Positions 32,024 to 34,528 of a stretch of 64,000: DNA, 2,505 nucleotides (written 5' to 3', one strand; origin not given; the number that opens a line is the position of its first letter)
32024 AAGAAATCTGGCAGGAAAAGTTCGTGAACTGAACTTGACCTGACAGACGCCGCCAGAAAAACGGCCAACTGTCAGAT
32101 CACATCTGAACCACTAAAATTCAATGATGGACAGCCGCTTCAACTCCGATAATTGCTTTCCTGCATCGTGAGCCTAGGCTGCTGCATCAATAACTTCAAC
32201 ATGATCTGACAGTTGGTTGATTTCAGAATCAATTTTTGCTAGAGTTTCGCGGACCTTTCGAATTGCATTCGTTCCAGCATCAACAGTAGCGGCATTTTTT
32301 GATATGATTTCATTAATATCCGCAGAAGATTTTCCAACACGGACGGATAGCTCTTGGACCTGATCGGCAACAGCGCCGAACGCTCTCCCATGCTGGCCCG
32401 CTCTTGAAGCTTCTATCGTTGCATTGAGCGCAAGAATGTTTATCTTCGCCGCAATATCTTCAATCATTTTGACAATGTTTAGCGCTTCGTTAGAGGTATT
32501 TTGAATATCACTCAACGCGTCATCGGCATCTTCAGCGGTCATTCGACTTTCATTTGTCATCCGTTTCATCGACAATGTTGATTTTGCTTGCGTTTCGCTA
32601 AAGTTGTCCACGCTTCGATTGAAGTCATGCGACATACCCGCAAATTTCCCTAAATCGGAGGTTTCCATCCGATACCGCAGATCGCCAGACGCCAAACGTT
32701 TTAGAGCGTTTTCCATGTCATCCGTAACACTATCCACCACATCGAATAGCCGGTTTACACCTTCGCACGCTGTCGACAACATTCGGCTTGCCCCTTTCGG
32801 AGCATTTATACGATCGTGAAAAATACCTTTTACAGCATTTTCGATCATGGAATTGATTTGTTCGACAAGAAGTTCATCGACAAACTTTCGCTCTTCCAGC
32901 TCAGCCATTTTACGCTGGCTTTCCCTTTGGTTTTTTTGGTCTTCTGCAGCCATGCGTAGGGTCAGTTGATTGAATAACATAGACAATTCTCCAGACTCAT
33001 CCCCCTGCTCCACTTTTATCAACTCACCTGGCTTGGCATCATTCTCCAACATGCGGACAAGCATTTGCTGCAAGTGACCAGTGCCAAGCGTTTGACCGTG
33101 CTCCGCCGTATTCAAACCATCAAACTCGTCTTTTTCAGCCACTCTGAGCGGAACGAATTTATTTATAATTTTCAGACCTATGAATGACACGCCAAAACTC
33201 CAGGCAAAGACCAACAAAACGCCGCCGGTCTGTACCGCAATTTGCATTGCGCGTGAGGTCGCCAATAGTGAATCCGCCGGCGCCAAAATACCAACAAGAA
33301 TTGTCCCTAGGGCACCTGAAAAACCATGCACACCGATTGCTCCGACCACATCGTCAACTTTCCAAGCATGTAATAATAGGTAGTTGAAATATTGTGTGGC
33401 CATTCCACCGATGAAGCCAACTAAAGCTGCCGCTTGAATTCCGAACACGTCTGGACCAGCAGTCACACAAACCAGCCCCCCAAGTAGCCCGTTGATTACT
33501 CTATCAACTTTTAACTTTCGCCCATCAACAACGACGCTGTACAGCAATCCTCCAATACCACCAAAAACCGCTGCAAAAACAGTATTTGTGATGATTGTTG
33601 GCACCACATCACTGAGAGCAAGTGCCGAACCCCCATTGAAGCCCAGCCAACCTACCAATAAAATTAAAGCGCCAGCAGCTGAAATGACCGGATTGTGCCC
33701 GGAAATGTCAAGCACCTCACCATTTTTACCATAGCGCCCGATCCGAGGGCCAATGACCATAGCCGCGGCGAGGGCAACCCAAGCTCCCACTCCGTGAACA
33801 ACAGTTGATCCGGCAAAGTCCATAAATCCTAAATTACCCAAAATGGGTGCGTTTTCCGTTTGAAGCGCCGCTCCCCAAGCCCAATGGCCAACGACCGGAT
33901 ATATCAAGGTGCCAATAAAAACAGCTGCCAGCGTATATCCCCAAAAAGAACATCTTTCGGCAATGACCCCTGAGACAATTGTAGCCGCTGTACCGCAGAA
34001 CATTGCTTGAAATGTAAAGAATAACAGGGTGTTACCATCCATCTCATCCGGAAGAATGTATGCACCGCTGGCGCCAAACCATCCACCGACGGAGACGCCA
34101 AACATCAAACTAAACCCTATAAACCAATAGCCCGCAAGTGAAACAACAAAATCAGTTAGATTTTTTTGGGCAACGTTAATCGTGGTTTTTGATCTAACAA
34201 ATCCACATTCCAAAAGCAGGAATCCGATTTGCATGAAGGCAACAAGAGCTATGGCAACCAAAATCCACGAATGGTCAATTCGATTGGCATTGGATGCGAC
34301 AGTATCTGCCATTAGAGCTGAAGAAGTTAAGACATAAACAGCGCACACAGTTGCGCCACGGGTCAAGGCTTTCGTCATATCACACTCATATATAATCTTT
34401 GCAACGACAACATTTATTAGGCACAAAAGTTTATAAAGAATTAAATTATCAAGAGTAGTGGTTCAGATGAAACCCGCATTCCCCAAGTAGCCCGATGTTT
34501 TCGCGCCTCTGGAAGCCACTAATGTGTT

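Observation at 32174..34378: Ammonium-transporter channel fused to a chemoreceptor signalling domain (Amt::MCP), IS-flanked and AT-rich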

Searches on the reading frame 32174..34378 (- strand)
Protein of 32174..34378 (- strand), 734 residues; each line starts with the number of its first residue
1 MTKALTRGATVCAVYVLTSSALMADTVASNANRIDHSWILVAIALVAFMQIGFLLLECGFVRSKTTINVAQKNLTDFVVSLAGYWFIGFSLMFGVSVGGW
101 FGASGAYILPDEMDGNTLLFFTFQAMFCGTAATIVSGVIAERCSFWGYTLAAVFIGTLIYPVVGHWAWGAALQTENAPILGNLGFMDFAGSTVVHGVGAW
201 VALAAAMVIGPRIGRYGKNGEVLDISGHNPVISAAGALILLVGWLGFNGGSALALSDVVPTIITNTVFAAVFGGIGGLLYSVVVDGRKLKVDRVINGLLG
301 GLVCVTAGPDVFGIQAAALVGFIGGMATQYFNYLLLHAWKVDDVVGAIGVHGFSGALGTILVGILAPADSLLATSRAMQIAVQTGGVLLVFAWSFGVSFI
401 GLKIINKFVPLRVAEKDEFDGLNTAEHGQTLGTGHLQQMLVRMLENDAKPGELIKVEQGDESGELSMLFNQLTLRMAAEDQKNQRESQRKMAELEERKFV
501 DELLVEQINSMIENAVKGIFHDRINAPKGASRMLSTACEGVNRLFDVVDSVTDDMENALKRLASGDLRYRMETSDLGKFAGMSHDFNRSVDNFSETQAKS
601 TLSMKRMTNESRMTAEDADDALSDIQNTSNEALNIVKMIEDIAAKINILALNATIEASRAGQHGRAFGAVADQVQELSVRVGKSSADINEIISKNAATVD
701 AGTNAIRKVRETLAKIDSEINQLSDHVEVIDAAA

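Call 3: search_protein_families(library=pfam, proteins=[window:32174-34378:-], max_evalue=0.1)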
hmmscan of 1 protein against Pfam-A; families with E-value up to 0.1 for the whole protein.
window:32174-34378:- (734 aa): 4 families
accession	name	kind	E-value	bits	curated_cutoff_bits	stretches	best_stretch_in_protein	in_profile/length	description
PF00909.26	Ammonium_transp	-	3e-97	326.3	23.2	1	38-430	2-397/399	Ammonium Transporter Family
PF00015.26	MCPsignal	-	3.4e-20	73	34.6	1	609-733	12-150/172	Methyl-accepting chemotaxis protein (MCP) signalling domain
PF18947.5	HAMP_2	-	0.0012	19.2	24.3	1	539-592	11-64/67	HAMP domain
PF13600.11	DUF4140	-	0.032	15.1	27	1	658-732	18-93/98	N-terminal domain of unknown function (DUF4140)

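Call 4: search_protein_families(library=ncbifam, proteins=[window:32174-34378:-], max_evalue=0.1)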
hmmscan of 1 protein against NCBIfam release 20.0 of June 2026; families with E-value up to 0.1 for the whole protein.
window:32174-34378:- (734 aa): 12 families
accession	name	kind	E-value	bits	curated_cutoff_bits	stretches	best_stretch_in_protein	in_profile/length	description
TIGR00836.1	amt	subfamily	2.6e-100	336.2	343.3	1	35-430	1-404/406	ammonium transporter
TIGR03644.1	marine_trans_1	hypoth_equivalog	1e-81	274.9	514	1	35-428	4-397/404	probable ammonium transporter, marine subtype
NF007947.0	PRK10666.1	equivalog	6.1e-41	140.7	657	1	9-429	8-423/428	ammonium transporter AmtB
NF041847.1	transduc_aer2_vibrio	equivalog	5.2e-24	84.5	1200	2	619-732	585-698/804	aerotaxis transducer Aer2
NF050802.1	AspChtxCcaA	equivalog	1.8e-17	63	1300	1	569-724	505-664/700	aspartate chemotaxis receptor CcaA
NF047851.1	MCPCitTducer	equivalog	5.9e-15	55.3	900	1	620-733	348-461/553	methyl-accepting chemotaxis citrate transducer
NF011615.0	PRK15041.1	equivalog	1.1e-14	54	947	1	616-732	345-461/554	methyl-accepting chemotaxis protein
NF011622.0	PRK15048.1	equivalog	1.2e-13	51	900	1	620-731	347-458/553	methyl-accepting chemotaxis protein II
NF058645.1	MCPCtpMPsAe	equivalog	2.9e-13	49.5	900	1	617-725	373-481/558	methyl-accepting chemotaxis protein CtpM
NF007309.0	PRK09793.1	equivalog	6.1e-13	48.6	903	1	618-732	343-457/533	methyl-accepting chemotaxis protein IV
TIGR00996.1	Mtu_fam_mce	paralog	0.013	14.7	140.5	1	637-733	137-235/291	MCE family protein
TIGR04527.1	mycoplas_twoTM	subfamily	0.093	12.4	125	0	553-647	92-174/248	MG_279/MG_280 family protein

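Call 5: find_homologous_proteins(query=window:32174-34378:-, max_evalue=0.00001)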
Query window:32174-34378:- (734 aa): 7394 proteins with E <= 0.00001 among 8000 candidates; the best 120 are listed.
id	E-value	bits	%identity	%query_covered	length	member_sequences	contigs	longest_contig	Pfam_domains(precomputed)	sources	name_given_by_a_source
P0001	0.0e+0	1477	90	100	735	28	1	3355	PF00015.27,PF00909.27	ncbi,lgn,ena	-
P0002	0.0e+0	1383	84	100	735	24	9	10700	PF00015.27,PF00909.27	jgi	jgi:Amt family ammonium transporter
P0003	0.0e+0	1164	71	99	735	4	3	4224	PF00015.27,PF00909.27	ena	-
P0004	8.7e-258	876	59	95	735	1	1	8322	PF00015.27,PF18947.6,PF00909.27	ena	-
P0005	2.4e-256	871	57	96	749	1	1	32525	PF00015.27,PF18947.6,PF00909.27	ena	-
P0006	2.8e-256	871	58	95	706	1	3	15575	PF00015.27,PF18947.6,PF00909.27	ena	-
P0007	9.6e-252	856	56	95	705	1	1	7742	PF00015.27,PF00672.31,PF18947.6,PF00909.27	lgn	-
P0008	1.4e-251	855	57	95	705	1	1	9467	PF00015.27,PF18947.6,PF00909.27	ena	-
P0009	3.9e-236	804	53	99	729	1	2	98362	PF00015.27,PF00909.27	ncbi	ncbi:MAG: methyl-accepting chemotaxis protein [Paracoccaceae bacterium]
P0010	1.1e-225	770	54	95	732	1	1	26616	PF00015.27,PF00909.27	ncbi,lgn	-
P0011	1.4e-214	733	51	95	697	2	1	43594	PF00015.27,PF00909.27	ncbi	ncbi:MAG: methyl-accepting chemotaxis protein [Pseudomonadota bacterium]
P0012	3.8e-210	718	49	95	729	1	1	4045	PF00015.27,PF00909.27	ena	-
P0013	5.4e-209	714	48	99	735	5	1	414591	PF00015.27,PF00909.27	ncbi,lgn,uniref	ncbi:MAG: ammonium transporter [Pikeienuella sp.]|uniref:ammonium transporter n=1 Tax=Pikeienuella s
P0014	1.7e-183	630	43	95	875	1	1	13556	PF00015.27,PF00672.31,PF18947.6,PF00909.27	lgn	-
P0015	2.6e-181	623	44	93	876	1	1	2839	PF00015.27,PF00672.31,PF00909.27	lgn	-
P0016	4.5e-175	602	44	92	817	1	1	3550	PF00015.27,PF00909.27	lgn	-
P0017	3.7e-174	599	43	95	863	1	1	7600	PF00015.27,PF00672.31,PF00909.27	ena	-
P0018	7.8e-174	598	44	98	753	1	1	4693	PF00015.27,PF00672.31,PF00909.27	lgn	-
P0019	3.5e-168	580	42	96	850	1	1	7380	PF00015.27,PF00672.31,PF00909.27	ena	-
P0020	5.8e-166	572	42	93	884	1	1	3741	PF00015.27,PF18947.6,PF00909.27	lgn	-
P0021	2.9e-163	563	42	93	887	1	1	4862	PF00015.27,PF18947.6,PF00909.27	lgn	-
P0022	1.7e-162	561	41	97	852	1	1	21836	PF00015.27,PF00909.27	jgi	jgi:Amt family ammonium transporter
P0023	1.8e-162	561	41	95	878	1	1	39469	PF00015.27,PF18947.6,PF00909.27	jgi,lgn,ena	-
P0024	4.1e-160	553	41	97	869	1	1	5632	PF00015.27,PF00909.27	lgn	-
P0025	4.1e-159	550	41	94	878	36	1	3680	PF00015.27,PF00909.27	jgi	jgi:Amt family ammonium transporter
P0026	7.7e-159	549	41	94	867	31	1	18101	PF00015.27,PF18947.6,PF00909.27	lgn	-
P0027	1.2e-158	548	40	94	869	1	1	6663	PF00015.27,PF18947.6,PF00909.27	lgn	-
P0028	2.2e-157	544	39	96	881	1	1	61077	PF00015.27,PF00672.31,PF18947.6,PF00909.27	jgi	jgi:Amt family ammonium transporter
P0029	2.2e-155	537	40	95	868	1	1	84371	PF00015.27,PF00909.27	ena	-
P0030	7.3e-152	526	40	95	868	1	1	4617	PF00015.27,PF00909.27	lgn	-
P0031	1.2e-151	525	39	94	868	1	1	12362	PF00015.27,PF00672.31,PF00909.27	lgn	-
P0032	1.5e-151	525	39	99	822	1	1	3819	PF00015.27,PF00909.27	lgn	-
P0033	7.1e-151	522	40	94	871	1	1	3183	PF00015.27,PF00672.31,PF00909.27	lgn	-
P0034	1.9e-150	521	38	98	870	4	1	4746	PF00015.27,PF00672.31,PF00909.27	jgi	jgi:Amt family ammonium transporter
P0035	1.9e-150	521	38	96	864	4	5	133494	PF00015.27,PF00672.31,PF00909.27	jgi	jgi:Amt family ammonium transporter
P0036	2.4e-150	521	39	97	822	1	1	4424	PF00015.27,PF00909.27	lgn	-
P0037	5.0e-148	513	44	80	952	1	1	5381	PF00015.27,PF00672.31,PF18947.6,PF00909.27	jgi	-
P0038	3.1e-147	510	41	97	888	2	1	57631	PF00015.27,PF00909.27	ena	-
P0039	4.0e-147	510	42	93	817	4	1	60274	PF00015.27,PF00672.31,PF00909.27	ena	-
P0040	8.5e-146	506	39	95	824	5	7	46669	PF00015.27,PF00909.27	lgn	-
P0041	3.4e-145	504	41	99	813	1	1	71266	PF00015.27,PF06103.17,PF00909.27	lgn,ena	-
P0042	1.4e-143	498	37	96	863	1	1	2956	PF00015.27,PF18947.6,PF00909.27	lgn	-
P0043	4.1e-142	493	37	98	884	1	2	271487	PF00015.27,PF28175.1,PF00909.27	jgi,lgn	-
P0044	4.3e-142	493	40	94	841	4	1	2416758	PF00015.27,PF00672.31,PF00909.27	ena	-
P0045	5.1e-142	493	39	95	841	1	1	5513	PF00015.27,PF00909.27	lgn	-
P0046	9.9e-142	492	43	77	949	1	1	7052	PF00015.27,PF18947.6,PF00909.27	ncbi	-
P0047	2.1e-141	491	38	94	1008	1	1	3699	PF00015.27,PF18947.6,PF00909.27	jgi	jgi:Amt family ammonium transporter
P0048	6.0e-141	490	44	77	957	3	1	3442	PF00015.27,PF18947.6,PF00909.27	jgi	jgi:Amt family ammonium transporter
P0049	8.9e-141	489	44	76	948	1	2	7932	PF00015.27,PF18947.6,PF00909.27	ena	-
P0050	1.4e-140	488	43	79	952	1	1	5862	PF00015.27,PF18947.6,PF00909.27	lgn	-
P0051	1.9e-140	488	39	98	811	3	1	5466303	PF00015.27,PF00672.31,PF00909.27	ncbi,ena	-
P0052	9.4e-140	486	39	95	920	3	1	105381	PF00015.27,PF18947.6,PF00909.27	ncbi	ncbi:MAG: methyl-accepting chemotaxis protein [Mangrovicoccus sp.]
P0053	4.0e-139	484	39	96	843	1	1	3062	PF00015.27,PF00672.31,PF00909.27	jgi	jgi:ammonium transporter, Amt family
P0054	8.0e-139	483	45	64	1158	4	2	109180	PF00015.27,PF00672.31,PF18947.6,PF00909.27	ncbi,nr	ncbi:MAG: ammonium transporter [Methylococcales bacterium]|nr:ammonium transporter [Methylococcales 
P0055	7.9e-138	479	43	78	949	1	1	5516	PF00015.27,PF18947.6,PF00909.27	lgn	-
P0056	1.6e-137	478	39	95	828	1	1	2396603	PF00015.27,PF00909.27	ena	-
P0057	3.2e-137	477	39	96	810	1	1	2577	PF00015.27,PF00909.27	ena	-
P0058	3.6e-137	477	39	96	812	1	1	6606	PF00015.27,PF00909.27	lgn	-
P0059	4.0e-137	477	42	80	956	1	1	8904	PF00015.27,PF18947.6,PF00909.27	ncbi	-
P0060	1.4e-136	475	40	94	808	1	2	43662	PF00015.27,PF00909.27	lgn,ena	-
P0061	1.8e-136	475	37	97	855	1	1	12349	PF00015.27,PF00909.27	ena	-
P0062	2.6e-136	474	41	79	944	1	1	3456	PF00015.27,PF00672.31,PF18947.6,PF00909.27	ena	-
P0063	3.0e-136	474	38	97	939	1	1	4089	PF00015.27,PF00672.31,PF18947.6,PF00909.27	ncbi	ncbi:MAG: ammonium transporter [Granulosicoccus sp.]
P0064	4.3e-136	474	36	99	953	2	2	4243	PF00015.27,PF18947.6,PF00909.27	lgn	-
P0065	5.8e-136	473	48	62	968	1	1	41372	PF00015.27,PF00672.31,PF18947.6,PF00909.27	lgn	-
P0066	8.8e-136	473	39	96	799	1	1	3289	PF00015.27,PF00909.27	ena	-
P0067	1.0e-135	472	38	94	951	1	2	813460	PF00015.27,PF00672.31,PF18947.6,PF00909.27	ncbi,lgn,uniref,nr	ncbi:ammonium transporter [Phaeovulum vinaykumarii]|uniref:Ammonium transporter n=1 Tax=Phaeovulum v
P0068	1.3e-135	472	36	94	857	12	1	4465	PF00015.27,PF18947.6,PF00909.27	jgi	-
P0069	1.8e-135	471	39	95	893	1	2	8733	PF00015.27,PF00909.27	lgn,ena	-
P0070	1.3e-134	469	42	80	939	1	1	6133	PF00015.27,PF18947.6,PF00909.27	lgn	-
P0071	2.0e-134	468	40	99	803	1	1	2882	PF06009.20,PF00015.27,PF00909.27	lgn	-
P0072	2.6e-134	468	40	95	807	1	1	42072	PF00015.27,PF00909.27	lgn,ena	-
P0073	4.1e-134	467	42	77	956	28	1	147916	PF00015.27,PF00672.31,PF18947.6,PF00909.27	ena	-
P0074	6.1e-134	466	43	77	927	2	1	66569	PF00015.27,PF18947.6,PF00909.27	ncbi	ncbi:MAG: ammonium transporter [Roseobacter sp.]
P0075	2.2e-133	465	39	95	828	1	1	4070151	PF00015.27,PF00909.27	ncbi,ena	-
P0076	1.2e-132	462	38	96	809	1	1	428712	PF00015.27,PF00909.27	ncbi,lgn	-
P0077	2.5e-132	461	42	78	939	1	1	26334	PF00015.27,PF18947.6,PF00909.27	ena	-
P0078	4.6e-132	460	41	81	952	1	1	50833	PF00015.27,PF18947.6,PF00909.27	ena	-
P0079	1.0e-131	459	38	95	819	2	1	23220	PF00015.27,PF00909.27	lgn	-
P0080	1.0e-131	459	41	90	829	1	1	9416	PF00015.27,PF00909.27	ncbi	ncbi:MAG: ammonium transporter [Alphaproteobacteria bacterium]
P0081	1.0e-131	459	38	95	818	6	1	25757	PF00015.27,PF00909.27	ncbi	-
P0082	1.2e-131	459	38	94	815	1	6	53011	PF00015.27,PF00909.27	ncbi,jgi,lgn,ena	-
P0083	2.4e-131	458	38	96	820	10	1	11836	PF00015.27,PF00672.31,PF07889.18,PF00909.27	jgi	jgi:Amt family ammonium transporter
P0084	2.6e-131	458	40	96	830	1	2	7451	PF00015.27,PF00909.27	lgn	-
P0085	3.2e-131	457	40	94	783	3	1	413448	PF00015.27,PF00672.31,PF00909.27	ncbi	ncbi:MAG: ammonium transporter [Bradymonadia bacterium]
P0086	9.2e-131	456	39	94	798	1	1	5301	PF00015.27,PF00909.27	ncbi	-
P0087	9.5e-131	456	38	97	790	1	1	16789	PF00015.27,PF00909.27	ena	-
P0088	1.2e-130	456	37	96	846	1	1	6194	PF00015.27,PF00909.27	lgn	-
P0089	1.5e-130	455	41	75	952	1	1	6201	PF00015.27,PF00672.31,PF18947.6,PF00909.27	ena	-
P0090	1.8e-130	455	39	95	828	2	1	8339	PF00015.27,PF00672.31,PF00909.27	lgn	-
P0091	2.1e-130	455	38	94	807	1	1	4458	PF00015.27,PF03036.22,PF00909.27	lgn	-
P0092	2.2e-130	455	38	96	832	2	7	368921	PF00015.27,PF00909.27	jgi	jgi:Amt family ammonium transporter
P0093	2.7e-130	454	40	94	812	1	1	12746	PF00015.27,PF00909.27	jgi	jgi:Amt family ammonium transporter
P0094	2.9e-130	454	38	97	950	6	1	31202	PF00015.27,PF18947.6,PF00909.27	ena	-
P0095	3.4e-130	454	39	95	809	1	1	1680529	PF00015.27,PF00909.27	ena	-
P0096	1.4e-129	452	40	96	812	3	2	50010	PF00015.27,PF00909.27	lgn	-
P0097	1.9e-129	452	39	95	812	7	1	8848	PF00015.27,PF00909.27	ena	-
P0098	1.9e-129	452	41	92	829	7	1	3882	PF00015.27,PF00909.27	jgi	jgi:Amt family ammonium transporter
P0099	1.9e-129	452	38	97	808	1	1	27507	PF06009.20,PF00015.27,PF00909.27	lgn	-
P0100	1.9e-129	452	38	98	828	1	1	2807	PF00015.27,PF00909.27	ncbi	-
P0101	2.2e-129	451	40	95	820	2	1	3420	PF00015.27,PF00672.31,PF00909.27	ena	-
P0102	2.4e-129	451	38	90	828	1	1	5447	PF00015.27,PF00909.27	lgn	-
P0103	2.5e-129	451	38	96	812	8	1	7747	PF00015.27,PF00909.27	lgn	-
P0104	2.8e-129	451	38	94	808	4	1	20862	PF00015.27,PF00909.27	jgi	jgi:Amt family ammonium transporter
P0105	6.5e-129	450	39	97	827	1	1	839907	PF00015.27,PF00672.31,PF00909.27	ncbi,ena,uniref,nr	ncbi:ammonium transporter [uncultured Cohaesibacter sp.]|uniref:ammonium transporter n=1 Tax=uncultu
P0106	8.8e-129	449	41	89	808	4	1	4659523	PF00015.27,PF00909.27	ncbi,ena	-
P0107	9.4e-129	449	39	95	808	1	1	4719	PF00015.27,PF00909.27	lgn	-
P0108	1.1e-128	449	39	97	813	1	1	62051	PF00015.27,PF07889.18,PF00909.27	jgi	jgi:ammonium transporter, Amt family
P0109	1.1e-128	449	38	95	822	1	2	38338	PF00015.27,PF00909.27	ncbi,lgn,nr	ncbi:MAG: ammonium transporter [Alphaproteobacteria bacterium]|nr:ammonium transporter [Alphaproteob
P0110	1.2e-128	449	39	94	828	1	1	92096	PF00015.27,PF00672.31,PF00909.27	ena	-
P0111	1.3e-128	449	37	92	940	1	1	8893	PF00015.27,PF00672.31,PF18947.6,PF00909.27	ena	-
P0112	1.4e-128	449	41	76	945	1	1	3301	PF00015.27,PF18947.6,PF04108.18,PF00909.27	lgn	-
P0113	1.4e-128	449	40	94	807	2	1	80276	PF00015.27,PF00909.27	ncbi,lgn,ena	-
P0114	1.5e-128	449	40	96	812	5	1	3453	PF00015.27,PF00909.27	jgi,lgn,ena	jgi:Amt family ammonium transporter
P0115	1.6e-128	449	37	97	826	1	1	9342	PF00015.27,PF00909.27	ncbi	-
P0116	1.7e-128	448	38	99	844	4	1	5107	PF00015.27,PF00909.27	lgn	-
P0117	1.9e-128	448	39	96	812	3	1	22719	PF00015.27,PF00909.27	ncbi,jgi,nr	ncbi:MAG: ammonium transporter [Beijerinckiaceae bacterium]|jgi:Amt family ammonium transporter|nr:a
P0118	2.3e-128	448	39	95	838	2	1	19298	PF00015.27,PF00672.31,PF00909.27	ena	-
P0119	2.9e-128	448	42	80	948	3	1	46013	PF00015.27,PF18947.6,PF00909.27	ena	-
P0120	3.7e-128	447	39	99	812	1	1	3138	PF00015.27,PF00909.27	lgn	-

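Call 11: find_encoding_contigs(protein=window:32174-34378:-, flank=10000, max_places=6)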
Protein window:32174-34378:- (734 aa): 9 contigs read that carry it; 6 places shown.
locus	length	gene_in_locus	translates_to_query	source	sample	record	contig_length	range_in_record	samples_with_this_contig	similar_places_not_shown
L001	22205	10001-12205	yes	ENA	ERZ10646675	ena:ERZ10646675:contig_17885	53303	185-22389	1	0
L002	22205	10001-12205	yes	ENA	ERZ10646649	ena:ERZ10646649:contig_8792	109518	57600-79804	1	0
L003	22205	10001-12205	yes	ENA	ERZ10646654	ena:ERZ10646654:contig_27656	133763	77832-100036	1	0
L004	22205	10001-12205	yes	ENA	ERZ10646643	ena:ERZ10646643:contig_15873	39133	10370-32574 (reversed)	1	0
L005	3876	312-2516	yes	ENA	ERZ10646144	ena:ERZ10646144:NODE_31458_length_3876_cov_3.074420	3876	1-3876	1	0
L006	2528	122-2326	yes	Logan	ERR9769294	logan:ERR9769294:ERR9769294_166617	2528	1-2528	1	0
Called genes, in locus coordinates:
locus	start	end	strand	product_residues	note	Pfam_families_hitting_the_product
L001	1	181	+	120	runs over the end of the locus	?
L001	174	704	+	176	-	PF05876:GpA_ATPase (weak)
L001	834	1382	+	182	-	PF20454:GpA_nuclease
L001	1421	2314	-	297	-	PF06685:DUF1186, PF02810:SEC-C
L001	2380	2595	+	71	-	-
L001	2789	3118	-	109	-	-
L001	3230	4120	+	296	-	PF05136:Phage_portal_2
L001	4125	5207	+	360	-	PF00574:CLP_protease, PF01972:SDH_protease, PF25145:NfeD1b_N (weak)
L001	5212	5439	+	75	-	-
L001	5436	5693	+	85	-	-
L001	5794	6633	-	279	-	PF13276:HTH_21, PF00665:rve, PF13683:rve_3, PF13333:rve_2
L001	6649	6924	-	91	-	PF01527:HTH_Tnp_1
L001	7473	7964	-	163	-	-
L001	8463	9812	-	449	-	PF13701:DDE_Tnp_1_4, PF01609:DDE_Tnp_1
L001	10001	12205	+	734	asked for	PF00909:Ammonium_transp, PF00015:MCPsignal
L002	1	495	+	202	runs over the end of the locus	PF05876:GpA_ATPase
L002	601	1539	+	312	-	PF05876:GpA_ATPase, PF20454:GpA_nuclease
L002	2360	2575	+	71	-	-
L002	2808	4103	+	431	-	PF05136:Phage_portal_2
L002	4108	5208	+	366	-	PF00574:CLP_protease, PF01972:SDH_protease, PF25145:NfeD1b_N (weak)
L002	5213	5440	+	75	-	-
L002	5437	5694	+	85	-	-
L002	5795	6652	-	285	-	PF13276:HTH_21, PF00665:rve, PF13683:rve_3, PF13333:rve_2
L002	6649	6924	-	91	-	PF01527:HTH_Tnp_1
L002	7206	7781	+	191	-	PF13551:HTH_29, PF13384:HTH_23 (faint), PF13565:HTH_32, PF00665:rve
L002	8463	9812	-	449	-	PF13701:DDE_Tnp_1_4, PF01609:DDE_Tnp_1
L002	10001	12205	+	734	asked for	PF00909:Ammonium_transp, PF00015:MCPsignal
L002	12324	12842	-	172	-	PF13683:rve_3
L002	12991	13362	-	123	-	PF13518:HTH_28 (weak), PF13551:HTH_29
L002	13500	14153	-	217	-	PF00392:GntR, PF07729:FCD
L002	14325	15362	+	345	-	PF01408:GFO_IDH_MocA, PF22725:GFO_IDH_MocA_C3, PF02894:GFO_IDH_MocA_C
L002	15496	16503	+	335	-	PF03480:DctP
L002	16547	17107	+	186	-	PF04290:DctQ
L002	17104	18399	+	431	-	PF06808:DctM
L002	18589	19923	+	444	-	PF01261:AP_endonuc_2, PF14696:Glyoxalase_5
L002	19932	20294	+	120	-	-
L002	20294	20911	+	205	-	PF00285:Citrate_synt (weak)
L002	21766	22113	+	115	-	-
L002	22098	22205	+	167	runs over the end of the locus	-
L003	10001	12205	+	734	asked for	PF00909:Ammonium_transp, PF00015:MCPsignal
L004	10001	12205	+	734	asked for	PF00909:Ammonium_transp, PF00015:MCPsignal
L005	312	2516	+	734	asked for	PF00909:Ammonium_transp, PF00015:MCPsignal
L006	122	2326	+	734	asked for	PF00909:Ammonium_transp, PF00015:MCPsignal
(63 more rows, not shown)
